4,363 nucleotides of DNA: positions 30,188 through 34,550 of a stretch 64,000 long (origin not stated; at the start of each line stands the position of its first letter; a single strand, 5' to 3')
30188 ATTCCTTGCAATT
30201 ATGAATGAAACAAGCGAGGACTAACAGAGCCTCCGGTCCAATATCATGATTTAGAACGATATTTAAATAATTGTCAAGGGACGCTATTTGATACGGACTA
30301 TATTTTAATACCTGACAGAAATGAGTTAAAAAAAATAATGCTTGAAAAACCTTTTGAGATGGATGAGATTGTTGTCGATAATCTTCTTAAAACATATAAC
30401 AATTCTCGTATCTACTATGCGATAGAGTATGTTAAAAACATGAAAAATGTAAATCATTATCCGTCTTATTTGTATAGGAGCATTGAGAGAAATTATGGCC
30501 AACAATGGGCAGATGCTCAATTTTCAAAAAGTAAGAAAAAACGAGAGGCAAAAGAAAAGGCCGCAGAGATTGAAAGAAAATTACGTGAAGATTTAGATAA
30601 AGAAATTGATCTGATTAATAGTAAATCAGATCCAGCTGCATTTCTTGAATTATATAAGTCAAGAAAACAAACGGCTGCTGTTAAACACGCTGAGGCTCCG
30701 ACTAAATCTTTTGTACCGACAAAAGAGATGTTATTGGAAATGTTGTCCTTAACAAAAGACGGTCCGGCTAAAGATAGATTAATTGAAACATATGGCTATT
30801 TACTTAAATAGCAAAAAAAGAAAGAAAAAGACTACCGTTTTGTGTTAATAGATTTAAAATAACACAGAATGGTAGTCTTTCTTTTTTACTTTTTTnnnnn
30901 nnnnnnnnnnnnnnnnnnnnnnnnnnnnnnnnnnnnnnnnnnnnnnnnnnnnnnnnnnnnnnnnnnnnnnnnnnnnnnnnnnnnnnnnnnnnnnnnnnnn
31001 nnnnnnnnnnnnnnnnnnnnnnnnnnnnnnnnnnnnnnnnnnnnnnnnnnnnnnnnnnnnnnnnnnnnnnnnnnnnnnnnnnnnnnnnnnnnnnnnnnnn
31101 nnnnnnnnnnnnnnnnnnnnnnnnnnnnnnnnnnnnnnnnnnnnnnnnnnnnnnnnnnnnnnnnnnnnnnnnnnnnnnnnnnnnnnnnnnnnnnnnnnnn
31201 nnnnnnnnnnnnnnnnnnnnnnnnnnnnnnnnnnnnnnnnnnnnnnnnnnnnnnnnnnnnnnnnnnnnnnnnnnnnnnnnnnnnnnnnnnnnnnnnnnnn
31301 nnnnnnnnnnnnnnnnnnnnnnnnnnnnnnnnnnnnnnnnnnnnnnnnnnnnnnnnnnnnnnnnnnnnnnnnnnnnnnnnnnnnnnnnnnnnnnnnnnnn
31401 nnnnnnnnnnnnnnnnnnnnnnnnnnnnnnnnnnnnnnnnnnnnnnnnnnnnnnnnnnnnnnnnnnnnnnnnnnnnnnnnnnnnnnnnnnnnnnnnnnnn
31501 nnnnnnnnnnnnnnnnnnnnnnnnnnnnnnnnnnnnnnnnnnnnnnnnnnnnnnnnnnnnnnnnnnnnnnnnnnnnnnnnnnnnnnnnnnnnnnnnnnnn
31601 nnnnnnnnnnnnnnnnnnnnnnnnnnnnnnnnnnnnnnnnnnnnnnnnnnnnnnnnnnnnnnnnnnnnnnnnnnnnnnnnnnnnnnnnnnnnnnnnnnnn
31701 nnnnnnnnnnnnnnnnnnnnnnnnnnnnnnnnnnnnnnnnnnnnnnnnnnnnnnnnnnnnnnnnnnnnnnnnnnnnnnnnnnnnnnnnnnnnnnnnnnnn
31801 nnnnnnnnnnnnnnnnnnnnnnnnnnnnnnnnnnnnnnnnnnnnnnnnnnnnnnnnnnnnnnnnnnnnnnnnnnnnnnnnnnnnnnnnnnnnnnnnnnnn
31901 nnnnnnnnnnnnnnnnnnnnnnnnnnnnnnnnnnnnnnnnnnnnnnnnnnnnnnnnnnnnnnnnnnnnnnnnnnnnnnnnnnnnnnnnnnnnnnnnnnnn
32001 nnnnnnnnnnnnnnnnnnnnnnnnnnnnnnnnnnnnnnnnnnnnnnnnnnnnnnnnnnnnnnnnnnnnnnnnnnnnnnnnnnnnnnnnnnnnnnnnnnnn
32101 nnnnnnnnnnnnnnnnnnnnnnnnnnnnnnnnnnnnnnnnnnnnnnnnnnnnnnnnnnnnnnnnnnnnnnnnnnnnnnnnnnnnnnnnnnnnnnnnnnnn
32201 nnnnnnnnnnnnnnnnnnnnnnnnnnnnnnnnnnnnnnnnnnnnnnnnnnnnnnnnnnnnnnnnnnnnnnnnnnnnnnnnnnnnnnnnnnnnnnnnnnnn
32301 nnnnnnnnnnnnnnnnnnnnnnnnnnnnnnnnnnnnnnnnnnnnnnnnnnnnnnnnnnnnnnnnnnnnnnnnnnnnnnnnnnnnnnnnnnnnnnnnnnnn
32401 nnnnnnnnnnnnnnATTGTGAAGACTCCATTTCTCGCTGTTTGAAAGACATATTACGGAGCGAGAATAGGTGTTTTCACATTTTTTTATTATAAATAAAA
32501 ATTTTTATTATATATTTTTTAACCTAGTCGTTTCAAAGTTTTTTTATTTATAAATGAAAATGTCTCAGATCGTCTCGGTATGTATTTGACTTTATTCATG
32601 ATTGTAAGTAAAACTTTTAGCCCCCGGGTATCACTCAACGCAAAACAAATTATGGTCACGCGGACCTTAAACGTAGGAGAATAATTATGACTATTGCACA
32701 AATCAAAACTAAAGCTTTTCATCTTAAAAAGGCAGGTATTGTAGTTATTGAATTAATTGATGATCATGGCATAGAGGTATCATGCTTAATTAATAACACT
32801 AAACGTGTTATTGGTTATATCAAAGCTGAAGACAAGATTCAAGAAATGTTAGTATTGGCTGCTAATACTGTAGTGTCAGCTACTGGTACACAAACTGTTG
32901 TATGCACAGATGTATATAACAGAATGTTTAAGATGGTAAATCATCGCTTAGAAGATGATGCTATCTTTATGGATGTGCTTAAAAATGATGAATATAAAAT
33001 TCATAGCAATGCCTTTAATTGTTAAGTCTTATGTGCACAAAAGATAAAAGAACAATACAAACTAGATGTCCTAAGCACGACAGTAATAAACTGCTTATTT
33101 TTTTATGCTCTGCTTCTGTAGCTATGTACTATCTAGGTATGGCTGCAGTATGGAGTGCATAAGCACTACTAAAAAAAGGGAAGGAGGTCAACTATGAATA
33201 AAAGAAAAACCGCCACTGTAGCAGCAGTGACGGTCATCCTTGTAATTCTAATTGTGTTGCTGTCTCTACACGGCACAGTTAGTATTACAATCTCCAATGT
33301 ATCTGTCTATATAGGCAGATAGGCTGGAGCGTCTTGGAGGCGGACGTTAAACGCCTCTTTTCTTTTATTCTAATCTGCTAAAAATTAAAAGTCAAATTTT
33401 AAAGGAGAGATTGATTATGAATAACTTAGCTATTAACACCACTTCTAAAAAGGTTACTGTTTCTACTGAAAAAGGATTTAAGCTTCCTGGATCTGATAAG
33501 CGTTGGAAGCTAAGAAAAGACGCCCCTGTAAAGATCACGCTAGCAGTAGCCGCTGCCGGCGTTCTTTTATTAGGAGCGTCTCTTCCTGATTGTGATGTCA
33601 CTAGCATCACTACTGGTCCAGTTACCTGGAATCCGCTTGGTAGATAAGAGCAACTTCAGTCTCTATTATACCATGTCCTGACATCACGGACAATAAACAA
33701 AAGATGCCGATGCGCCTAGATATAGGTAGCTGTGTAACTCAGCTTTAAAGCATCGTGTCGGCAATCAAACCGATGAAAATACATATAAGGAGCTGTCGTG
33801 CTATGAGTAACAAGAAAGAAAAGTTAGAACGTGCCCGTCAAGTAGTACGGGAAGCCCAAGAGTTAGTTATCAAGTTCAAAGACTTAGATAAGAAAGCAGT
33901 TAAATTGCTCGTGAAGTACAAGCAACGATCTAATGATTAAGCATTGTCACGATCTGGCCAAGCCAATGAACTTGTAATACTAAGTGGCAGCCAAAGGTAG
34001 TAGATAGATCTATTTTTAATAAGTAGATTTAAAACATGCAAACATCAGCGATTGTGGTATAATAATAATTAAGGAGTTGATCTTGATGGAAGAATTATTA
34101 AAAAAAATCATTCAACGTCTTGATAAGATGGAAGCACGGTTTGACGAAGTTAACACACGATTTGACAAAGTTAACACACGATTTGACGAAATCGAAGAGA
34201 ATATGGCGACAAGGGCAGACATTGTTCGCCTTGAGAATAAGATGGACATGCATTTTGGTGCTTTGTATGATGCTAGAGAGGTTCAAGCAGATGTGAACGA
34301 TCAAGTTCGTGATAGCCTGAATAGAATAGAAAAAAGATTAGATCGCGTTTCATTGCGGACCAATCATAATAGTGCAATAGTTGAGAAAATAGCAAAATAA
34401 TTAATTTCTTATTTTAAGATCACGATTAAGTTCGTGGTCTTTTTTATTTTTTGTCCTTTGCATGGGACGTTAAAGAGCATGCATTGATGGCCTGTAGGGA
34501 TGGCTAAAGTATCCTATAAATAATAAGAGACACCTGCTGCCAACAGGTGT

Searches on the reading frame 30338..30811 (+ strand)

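Call 6: search_protein_families(library=pfam, proteins=[window:30338-30811:+])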
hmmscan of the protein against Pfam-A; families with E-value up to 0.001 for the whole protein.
window:30338-30811:+ (157 aa): 0 families

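Call 21: search_protein_families(library=ncbifam, proteins=[window:30338-30811:+])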
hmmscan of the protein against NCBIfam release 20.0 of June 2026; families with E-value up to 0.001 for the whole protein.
window:30338-30811:+ (157 aa): 0 families

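Call 59: search_protein_families(library=phrogs, proteins=[window:30338-30811:+], max_evalue=0.01)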
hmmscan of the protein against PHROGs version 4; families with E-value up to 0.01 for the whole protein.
window:30338-30811:+ (157 aa): 1 family
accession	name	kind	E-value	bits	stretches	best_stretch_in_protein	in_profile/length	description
phrog_34402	-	unknown function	0.0092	16.2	0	45-124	275-351/376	-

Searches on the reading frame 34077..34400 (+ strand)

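Call 7: search_protein_families(library=pfam, proteins=[window:34077-34400:+])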
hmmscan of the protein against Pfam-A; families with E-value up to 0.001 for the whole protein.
window:34077-34400:+ (107 aa): 2 families
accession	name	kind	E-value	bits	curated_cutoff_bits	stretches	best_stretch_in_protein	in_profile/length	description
PF06825.17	HSBP1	-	5.3e-05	23.4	28.6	0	6-45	9-45/51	Heat shock factor binding protein 1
PF10779.14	XhlA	-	0.00059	20.4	34.7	0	5-43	3-41/67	Haemolysin XhlA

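Call 59: search_protein_families(library=phrogs, proteins=[window:34077-34400:+], max_evalue=0.01)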
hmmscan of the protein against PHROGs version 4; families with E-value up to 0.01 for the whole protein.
window:34077-34400:+ (107 aa): 14 families
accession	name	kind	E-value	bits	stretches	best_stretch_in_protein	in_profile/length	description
phrog_5553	-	unknown function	1.1e-06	29.9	1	4-105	12-110/114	-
phrog_12015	-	unknown function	4.2e-05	24.2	1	5-43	111-149/165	-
phrog_6701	-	unknown function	9e-05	23.3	1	17-93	68-130/169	-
phrog_6136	-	unknown function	9.8e-05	23.3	1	13-49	41-77/120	-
phrog_2990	-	unknown function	0.00025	22.2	1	4-43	59-98/133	-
phrog_1103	-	unknown function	0.00079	20.5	0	7-31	20-43/80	-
phrog_5211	-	unknown function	0.00094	20.4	0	49-105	10-69/112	-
phrog_25947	-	other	0.0017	19.6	1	4-51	21-68/79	hol-like chemotaxis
phrog_5328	-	unknown function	0.0024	19.3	1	5-80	8-84/101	-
phrog_17025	-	unknown function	0.0051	18.2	0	8-56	43-95/103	-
phrog_3413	-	unknown function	0.0065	17.8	0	9-45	39-75/106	-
phrog_1009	-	unknown function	0.0081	17.2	0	5-45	54-94/103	-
phrog_462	-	other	0.009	17.2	0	7-97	28-99/101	lipoprotein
phrog_991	-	tail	0.0097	14.4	0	5-106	127-233/1966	tail length tape measure protein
